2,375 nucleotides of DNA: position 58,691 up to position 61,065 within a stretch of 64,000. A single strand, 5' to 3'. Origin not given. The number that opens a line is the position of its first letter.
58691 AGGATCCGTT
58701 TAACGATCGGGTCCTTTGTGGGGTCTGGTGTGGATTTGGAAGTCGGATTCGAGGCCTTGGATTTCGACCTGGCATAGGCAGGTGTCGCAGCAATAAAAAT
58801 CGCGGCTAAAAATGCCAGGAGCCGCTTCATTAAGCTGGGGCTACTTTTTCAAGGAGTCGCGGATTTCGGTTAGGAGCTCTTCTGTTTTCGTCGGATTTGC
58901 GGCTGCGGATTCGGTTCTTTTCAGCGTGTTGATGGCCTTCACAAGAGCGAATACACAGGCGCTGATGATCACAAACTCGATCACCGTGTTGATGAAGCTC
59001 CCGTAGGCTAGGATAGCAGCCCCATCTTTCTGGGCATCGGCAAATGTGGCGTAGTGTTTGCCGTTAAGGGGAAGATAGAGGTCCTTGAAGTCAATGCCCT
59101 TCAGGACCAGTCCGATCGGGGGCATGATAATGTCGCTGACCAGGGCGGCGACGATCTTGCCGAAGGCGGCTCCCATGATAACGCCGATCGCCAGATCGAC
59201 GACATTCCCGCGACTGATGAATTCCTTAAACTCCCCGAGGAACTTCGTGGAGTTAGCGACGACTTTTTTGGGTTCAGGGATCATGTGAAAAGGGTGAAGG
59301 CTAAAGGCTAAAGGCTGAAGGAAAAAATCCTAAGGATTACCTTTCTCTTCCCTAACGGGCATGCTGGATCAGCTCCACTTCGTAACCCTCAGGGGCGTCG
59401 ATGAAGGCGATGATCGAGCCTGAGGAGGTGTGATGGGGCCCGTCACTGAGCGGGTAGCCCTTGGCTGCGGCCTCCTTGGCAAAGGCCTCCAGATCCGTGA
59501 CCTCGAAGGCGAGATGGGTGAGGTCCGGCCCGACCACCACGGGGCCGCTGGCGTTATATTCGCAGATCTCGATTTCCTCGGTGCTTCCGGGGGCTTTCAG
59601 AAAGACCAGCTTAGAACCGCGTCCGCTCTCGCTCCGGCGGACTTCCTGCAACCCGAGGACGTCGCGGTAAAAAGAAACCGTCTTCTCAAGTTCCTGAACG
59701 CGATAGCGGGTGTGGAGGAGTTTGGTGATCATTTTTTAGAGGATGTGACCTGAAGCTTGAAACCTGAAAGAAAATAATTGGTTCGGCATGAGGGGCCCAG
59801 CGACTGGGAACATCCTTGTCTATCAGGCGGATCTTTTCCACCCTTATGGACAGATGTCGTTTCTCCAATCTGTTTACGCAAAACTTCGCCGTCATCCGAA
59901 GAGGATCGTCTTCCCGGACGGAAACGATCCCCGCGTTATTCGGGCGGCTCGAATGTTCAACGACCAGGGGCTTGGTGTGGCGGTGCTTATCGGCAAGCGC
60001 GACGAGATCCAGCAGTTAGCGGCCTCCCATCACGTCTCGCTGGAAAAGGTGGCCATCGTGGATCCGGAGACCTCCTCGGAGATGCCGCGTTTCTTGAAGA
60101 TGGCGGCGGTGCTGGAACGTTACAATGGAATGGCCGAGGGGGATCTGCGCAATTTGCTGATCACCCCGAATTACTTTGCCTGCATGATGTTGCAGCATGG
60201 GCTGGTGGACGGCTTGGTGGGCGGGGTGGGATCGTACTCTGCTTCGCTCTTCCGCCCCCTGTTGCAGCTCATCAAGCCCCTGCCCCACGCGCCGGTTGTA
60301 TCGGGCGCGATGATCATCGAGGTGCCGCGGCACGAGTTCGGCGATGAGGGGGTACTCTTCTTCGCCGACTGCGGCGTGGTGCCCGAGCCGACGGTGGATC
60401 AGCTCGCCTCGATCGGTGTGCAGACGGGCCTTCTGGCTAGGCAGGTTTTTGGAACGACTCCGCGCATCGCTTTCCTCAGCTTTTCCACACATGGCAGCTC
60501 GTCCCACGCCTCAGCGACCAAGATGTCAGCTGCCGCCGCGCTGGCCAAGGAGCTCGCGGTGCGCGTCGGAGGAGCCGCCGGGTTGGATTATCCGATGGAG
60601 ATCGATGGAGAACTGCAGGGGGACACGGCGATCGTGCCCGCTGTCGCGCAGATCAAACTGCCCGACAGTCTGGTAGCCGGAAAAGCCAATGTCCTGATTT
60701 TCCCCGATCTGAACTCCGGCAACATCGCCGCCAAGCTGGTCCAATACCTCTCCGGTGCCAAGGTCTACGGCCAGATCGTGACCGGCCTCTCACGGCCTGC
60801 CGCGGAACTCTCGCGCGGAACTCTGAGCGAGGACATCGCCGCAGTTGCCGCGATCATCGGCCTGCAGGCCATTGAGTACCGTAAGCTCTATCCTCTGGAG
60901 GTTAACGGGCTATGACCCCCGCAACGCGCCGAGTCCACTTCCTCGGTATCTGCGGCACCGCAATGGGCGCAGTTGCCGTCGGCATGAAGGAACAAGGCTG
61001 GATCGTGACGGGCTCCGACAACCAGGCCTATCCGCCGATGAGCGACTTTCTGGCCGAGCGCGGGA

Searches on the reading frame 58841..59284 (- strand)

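Call 87: search_protein_families(library=pfam, proteins=[window:58841-59284:-], max_evalue=0.0001)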
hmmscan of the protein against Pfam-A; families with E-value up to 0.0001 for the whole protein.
window:58841-59284:- (147 aa): 1 family
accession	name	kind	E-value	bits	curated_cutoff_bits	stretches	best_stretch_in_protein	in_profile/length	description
PF01741.23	MscL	-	2.2e-44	151.2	27.4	1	15-146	1-123/123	Large-conductance mechanosensitive channel, MscL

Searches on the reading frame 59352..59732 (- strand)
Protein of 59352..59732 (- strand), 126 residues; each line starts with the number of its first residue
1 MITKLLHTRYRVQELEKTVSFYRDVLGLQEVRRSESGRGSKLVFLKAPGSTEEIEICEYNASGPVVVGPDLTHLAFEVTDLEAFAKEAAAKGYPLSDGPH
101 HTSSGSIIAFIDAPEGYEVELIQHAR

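Call 87: search_protein_families(library=pfam, proteins=[window:59352-59732:-], max_evalue=0.0001)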
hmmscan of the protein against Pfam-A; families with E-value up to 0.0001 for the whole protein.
window:59352-59732:- (126 aa): 2 families
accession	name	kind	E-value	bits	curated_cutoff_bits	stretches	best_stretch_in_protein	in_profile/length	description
PF00903.31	Glyoxalase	-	5.9e-18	65.8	20.6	1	4-121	1-121/121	Glyoxalase/Bleomycin resistance protein/Dioxygenase superfamily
PF13669.12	Glyoxalase_4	-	2.4e-10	41.1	27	1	7-110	2-109/109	Glyoxalase/Bleomycin resistance protein/Dioxygenase superfamily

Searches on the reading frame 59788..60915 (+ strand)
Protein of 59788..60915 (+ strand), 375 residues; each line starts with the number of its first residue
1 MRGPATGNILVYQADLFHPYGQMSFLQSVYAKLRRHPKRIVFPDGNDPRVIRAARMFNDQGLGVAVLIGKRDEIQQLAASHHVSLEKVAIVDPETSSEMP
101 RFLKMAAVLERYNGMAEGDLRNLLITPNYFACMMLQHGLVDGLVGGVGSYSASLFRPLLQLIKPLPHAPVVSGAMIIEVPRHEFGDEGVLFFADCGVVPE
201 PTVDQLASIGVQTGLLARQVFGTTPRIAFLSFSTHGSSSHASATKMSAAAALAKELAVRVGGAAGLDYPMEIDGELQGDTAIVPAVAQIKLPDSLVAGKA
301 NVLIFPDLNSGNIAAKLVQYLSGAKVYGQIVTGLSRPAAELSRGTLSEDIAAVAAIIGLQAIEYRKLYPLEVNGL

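Call 87: search_protein_families(library=pfam, proteins=[window:59788-60915:+], max_evalue=0.0001)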
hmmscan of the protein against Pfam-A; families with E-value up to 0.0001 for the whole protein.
window:59788-60915:+ (375 aa): 1 family
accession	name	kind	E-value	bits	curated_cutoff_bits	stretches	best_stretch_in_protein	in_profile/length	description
PF01515.24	PTA_PTB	-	4.1e-87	293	24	1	24-356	1-317/319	Phosphate acetyl/butaryl transferase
